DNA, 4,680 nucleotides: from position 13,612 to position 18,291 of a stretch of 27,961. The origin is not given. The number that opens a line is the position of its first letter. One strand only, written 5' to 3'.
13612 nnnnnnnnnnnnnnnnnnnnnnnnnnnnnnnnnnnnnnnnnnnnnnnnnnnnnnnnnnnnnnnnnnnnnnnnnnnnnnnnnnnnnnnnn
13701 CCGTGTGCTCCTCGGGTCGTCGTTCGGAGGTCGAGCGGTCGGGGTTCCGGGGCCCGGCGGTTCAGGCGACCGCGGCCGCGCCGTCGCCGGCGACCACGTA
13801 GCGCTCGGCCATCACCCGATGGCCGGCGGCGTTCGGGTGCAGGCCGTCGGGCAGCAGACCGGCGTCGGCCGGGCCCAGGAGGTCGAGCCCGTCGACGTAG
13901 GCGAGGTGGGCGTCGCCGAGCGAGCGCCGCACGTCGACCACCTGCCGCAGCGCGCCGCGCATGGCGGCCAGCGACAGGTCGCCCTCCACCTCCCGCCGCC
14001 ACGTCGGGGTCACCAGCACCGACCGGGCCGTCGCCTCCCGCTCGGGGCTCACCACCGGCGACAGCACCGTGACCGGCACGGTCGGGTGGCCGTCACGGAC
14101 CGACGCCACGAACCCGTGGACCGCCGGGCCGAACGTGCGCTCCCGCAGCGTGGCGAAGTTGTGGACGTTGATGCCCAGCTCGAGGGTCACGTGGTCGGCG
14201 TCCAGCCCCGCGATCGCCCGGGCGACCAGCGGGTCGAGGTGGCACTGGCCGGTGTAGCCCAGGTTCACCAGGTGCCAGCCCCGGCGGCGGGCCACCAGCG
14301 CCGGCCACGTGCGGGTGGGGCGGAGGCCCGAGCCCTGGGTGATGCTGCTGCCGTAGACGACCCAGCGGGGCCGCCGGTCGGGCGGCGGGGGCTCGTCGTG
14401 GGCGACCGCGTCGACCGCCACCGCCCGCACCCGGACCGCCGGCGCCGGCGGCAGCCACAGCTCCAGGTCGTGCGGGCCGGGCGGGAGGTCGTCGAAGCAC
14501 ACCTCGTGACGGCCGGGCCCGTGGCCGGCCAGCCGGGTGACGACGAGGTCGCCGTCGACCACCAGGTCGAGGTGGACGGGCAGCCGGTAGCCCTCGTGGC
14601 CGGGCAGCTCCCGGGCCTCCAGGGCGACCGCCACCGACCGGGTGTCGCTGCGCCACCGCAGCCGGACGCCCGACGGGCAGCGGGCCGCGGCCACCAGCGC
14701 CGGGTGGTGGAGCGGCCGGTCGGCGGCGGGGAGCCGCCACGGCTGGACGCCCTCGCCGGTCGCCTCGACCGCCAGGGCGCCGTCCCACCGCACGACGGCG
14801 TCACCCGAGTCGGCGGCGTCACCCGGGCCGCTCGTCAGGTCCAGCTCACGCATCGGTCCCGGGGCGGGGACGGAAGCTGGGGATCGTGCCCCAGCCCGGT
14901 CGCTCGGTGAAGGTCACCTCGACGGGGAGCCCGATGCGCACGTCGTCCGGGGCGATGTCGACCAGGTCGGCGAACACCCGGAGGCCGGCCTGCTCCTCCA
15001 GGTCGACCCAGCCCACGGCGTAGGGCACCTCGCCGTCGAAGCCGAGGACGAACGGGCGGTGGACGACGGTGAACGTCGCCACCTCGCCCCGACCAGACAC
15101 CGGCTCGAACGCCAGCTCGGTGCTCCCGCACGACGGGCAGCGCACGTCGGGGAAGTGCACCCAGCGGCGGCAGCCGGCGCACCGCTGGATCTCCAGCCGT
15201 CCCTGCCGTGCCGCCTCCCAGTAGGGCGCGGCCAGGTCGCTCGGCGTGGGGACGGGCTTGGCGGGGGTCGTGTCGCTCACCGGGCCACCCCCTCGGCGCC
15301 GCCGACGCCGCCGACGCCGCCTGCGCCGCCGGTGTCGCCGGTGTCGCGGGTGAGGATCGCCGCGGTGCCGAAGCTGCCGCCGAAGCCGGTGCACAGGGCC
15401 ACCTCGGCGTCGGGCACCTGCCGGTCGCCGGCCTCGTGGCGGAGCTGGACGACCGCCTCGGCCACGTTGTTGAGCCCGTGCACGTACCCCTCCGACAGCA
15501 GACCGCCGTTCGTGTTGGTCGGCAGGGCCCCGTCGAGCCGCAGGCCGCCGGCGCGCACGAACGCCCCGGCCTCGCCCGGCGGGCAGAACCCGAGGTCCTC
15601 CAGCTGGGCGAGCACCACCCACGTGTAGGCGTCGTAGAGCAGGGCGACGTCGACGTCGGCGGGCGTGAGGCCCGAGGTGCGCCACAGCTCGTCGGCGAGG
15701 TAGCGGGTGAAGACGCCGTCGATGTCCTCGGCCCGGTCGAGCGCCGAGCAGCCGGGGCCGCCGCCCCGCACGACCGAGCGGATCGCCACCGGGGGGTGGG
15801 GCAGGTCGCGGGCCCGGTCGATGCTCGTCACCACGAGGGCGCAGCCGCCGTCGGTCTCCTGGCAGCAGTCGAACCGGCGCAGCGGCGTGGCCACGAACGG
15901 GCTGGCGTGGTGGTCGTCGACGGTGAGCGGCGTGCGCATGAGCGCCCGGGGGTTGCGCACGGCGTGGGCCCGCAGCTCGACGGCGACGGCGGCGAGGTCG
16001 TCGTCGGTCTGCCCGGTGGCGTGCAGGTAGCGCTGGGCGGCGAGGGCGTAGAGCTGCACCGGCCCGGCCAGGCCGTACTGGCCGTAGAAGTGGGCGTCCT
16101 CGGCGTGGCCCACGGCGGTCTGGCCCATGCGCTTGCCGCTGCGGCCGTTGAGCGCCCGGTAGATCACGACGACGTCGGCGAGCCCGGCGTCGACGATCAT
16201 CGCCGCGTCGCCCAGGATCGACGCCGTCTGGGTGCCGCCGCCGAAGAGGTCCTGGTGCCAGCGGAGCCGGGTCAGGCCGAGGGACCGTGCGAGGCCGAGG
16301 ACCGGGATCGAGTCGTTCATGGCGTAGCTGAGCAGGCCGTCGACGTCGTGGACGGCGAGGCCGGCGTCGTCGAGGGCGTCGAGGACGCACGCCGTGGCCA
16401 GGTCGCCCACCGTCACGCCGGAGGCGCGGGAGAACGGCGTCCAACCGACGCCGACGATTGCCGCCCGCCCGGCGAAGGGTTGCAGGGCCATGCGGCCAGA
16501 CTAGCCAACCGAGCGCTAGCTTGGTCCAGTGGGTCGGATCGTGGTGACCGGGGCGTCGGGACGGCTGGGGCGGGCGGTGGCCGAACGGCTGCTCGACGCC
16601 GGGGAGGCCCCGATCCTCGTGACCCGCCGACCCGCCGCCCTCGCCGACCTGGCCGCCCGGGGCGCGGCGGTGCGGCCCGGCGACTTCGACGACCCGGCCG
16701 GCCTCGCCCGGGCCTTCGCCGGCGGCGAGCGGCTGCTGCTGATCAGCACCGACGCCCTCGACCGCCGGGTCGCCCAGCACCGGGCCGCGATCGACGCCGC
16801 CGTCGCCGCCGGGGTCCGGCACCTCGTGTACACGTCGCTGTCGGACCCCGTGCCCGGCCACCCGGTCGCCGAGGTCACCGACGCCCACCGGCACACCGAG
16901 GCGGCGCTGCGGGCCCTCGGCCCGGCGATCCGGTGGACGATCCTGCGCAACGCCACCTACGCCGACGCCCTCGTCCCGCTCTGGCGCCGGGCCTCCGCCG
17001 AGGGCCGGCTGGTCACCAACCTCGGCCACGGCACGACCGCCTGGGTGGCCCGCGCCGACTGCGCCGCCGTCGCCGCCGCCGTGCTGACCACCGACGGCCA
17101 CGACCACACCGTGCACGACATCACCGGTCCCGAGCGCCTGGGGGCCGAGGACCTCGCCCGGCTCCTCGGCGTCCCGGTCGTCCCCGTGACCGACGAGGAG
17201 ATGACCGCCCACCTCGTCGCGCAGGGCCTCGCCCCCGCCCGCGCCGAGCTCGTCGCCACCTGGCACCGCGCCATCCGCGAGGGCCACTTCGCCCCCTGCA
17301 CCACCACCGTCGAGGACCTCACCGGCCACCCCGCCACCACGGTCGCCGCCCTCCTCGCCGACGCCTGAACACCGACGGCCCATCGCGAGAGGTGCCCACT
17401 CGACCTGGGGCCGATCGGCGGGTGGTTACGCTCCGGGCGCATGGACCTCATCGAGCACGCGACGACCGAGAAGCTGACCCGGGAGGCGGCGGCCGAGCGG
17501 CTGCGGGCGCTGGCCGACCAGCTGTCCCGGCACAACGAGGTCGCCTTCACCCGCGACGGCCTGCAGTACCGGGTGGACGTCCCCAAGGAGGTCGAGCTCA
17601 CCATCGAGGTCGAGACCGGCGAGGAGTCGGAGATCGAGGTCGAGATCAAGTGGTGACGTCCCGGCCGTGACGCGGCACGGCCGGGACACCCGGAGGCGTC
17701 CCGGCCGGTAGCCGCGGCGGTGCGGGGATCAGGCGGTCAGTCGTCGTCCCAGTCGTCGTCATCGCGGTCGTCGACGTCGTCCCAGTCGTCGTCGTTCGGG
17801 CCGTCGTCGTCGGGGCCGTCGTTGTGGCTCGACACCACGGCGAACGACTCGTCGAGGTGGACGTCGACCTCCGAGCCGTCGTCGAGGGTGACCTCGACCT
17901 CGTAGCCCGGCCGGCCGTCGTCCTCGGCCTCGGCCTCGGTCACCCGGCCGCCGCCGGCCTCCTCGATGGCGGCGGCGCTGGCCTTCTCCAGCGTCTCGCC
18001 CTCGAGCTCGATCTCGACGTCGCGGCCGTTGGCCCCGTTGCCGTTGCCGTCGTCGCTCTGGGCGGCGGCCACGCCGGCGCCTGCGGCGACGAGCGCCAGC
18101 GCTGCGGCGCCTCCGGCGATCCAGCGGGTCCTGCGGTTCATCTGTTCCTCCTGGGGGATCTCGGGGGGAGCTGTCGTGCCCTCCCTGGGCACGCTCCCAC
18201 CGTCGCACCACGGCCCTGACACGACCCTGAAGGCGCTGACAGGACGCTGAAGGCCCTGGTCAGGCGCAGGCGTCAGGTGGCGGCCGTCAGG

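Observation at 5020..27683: Six copies of a KstR2-like operator define a dispersed, non-canonical catabolic regulon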

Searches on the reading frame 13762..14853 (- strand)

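Call 9: search_protein_families(library=pfam, proteins=[window:13762-14853:-])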
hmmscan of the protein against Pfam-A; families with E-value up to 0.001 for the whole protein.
window:13762-14853:- (363 aa): 4 families
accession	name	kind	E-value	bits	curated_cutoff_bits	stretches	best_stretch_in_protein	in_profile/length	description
PF13472.12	Lipase_GDSL_2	-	1.4e-18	68.5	32.9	1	167-347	2-178/178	GDSL-like Lipase/Acylhydrolase family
PF14606.12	Lipase_GDSL_3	-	1.1e-13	52.2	27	1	165-350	5-171/178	GDSL-like Lipase/Acylhydrolase family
PF21181.3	SsfX3_N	-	1.1e-12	48.7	27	1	23-135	3-122/130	SsfX3, N-terminal domain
PF00657.28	Lipase_GDSL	-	1.7e-06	28.8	23.6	1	167-351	4-207/208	GDSL-like Lipase/Acylhydrolase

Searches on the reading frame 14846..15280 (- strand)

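Call 9: search_protein_families(library=pfam, proteins=[window:14846-15280:-])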
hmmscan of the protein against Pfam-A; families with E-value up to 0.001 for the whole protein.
window:14846-15280:- (144 aa): 2 families
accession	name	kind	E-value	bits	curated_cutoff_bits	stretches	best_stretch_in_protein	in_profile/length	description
PF01796.24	OB_ChsH2_C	-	3.5e-22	78.5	27.1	1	60-124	3-64/65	ChsH2, C-terminal OB-fold domain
PF12172.15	zf-ChsH2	-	3.6e-12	46.3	23.2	1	21-56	1-36/37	ChsH2, rubredoxin-like zinc ribbon domain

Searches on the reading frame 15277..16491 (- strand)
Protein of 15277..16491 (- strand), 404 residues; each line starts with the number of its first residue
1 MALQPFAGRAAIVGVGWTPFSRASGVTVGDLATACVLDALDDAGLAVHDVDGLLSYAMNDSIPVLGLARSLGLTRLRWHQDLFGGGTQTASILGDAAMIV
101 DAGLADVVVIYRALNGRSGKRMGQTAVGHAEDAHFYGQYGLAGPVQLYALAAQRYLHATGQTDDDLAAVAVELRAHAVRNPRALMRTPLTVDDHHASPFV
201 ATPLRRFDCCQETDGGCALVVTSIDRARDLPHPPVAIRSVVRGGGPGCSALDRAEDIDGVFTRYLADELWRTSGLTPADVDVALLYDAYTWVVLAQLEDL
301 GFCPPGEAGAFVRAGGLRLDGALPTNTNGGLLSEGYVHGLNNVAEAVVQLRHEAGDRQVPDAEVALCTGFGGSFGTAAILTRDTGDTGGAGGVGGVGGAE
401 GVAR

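Call 9: search_protein_families(library=pfam, proteins=[window:15277-16491:-])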
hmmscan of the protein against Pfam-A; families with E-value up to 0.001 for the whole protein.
window:15277-16491:- (404 aa): 1 family
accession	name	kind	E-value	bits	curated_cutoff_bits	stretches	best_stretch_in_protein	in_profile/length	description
PF22691.2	Thiolase_C_1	-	2.7e-39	134.6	28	1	267-379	25-139/144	Thiolase C-terminal domain-like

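Call 66: search_protein_families(library=ncbifam, max_evalue=1e-10, proteins=[window:15277-16491:-])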
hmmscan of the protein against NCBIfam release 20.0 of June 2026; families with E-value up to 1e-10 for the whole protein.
window:15277-16491:- (404 aa): 17 families
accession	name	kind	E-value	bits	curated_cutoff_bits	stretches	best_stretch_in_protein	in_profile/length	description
NF005892.0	PRK07855.1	subfamily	1.8e-114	382.6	469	1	6-381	4-388/390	lipid-transfer protein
NF004811.0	PRK06158.1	subfamily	1.2e-83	281.2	421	1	6-378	6-374/384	acetyl-CoA acetyltransferase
NF006010.0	PRK08142.1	subfamily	1.5e-65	221.5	462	1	7-377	4-377/388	thiolase domain-containing protein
NF004720.0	PRK06064.1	subfamily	2.2e-54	184.7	420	1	10-379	4-382/389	thiolase domain-containing protein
NF004715.0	PRK06059.1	equivalog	9e-47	159.9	424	1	10-377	6-394/399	lipid-transfer protein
NF053570.1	AcCoTHIOL_METTL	equivalog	2.5e-43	148.4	600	1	11-379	5-378/385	acetyl-CoA acetyltransferase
NF006102.0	PRK08256.1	subfamily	1.4e-40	139.6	436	1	9-381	4-388/394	lipid-transfer protein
NF004810.0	PRK06157.1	equivalog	4.9e-40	137.9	403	1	8-373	7-384/400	acetyl-CoA acetyltransferase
NF006180.0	PRK08313.1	subfamily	6.8e-40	137.1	514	1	9-373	5-373/389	thiolase domain-containing protein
NF009228.0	PRK12578.1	subfamily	4e-39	134.3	485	1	9-372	4-375/387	thiolase domain-containing protein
NF005704.0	PRK07516.1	subfamily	1.1e-35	123.4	412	1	9-373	3-376/389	thiolase domain-containing protein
NF004982.0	PRK06365.1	equivalog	4.8e-35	121.4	695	2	12-243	20-256/430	thiolase domain-containing protein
NF053628.1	BnzsclthlBbsBGT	equivalog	1.5e-33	116.1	750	1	12-373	9-371/389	benzoylsuccinyl-CoA thiolase subunit BbsB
NF004721.0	PRK06065.1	equivalog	4.7e-32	111.3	455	1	9-361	11-369/393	thiolase domain-containing protein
NF004722.0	PRK06066.1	equivalog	1.1e-31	110.2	516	1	8-370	4-370/385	thiolase domain-containing protein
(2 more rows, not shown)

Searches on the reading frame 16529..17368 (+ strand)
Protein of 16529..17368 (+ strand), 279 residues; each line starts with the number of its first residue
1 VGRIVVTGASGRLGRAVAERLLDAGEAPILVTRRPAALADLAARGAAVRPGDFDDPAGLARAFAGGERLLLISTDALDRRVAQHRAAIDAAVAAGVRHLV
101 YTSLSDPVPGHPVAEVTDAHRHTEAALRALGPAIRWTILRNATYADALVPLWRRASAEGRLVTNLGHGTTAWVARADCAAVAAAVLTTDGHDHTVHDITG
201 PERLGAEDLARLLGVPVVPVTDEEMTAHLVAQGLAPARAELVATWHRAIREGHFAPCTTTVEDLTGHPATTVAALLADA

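Call 9: search_protein_families(library=pfam, proteins=[window:16529-17368:+])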
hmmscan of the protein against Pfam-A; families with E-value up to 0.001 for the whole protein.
window:16529-17368:+ (279 aa): 6 families
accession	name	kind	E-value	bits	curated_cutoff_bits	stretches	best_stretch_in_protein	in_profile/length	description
PF13460.12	NAD_binding_10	-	7.4e-19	68.8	27.2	1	8-188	1-183/184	NAD(P)H-binding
PF05368.20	NmrA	-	8.8e-14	52.2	27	1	3-131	4-138/298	NmrA-like family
PF01370.27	Epimerase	-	1.1e-05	25.5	20.9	1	4-64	1-61/240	NAD dependent epimerase/dehydratase family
PF08659.16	KR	-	0.00037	20.9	22.6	0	2-47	1-54/180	KR domain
PF02254.24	TrkA_N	-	0.00039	21.2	23.8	1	5-75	2-71/116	TrkA-N domain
PF01073.25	3Beta_HSD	-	0.00068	19.2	22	0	5-123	1-136/280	3-beta hydroxysteroid dehydrogenase/isomerase family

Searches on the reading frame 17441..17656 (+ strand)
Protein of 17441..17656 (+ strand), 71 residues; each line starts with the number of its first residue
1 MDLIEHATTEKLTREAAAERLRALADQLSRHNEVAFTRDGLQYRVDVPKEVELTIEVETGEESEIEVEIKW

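Call 9: search_protein_families(library=pfam, proteins=[window:17441-17656:+])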
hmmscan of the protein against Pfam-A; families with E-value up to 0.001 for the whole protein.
window:17441-17656:+ (71 aa): 1 family
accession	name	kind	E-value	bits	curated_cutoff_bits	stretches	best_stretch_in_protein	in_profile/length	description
PF20068.4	Amphi-Trp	-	5.5e-11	42.8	27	1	8-71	9-78/93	Amphi-Trp domain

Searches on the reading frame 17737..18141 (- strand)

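Call 9: search_protein_families(library=pfam, proteins=[window:17737-18141:-])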
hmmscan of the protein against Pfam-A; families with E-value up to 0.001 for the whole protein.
window:17737-18141:- (134 aa): 2 families
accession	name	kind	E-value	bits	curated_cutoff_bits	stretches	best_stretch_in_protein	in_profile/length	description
PF03413.25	PepSY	-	5.8e-06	27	24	1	50-94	3-47/60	Peptidase propeptide and YPEB domain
PF13670.12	PepSY_2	-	0.00049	20.5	24.3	0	13-104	3-80/83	Peptidase propeptide and YPEB domain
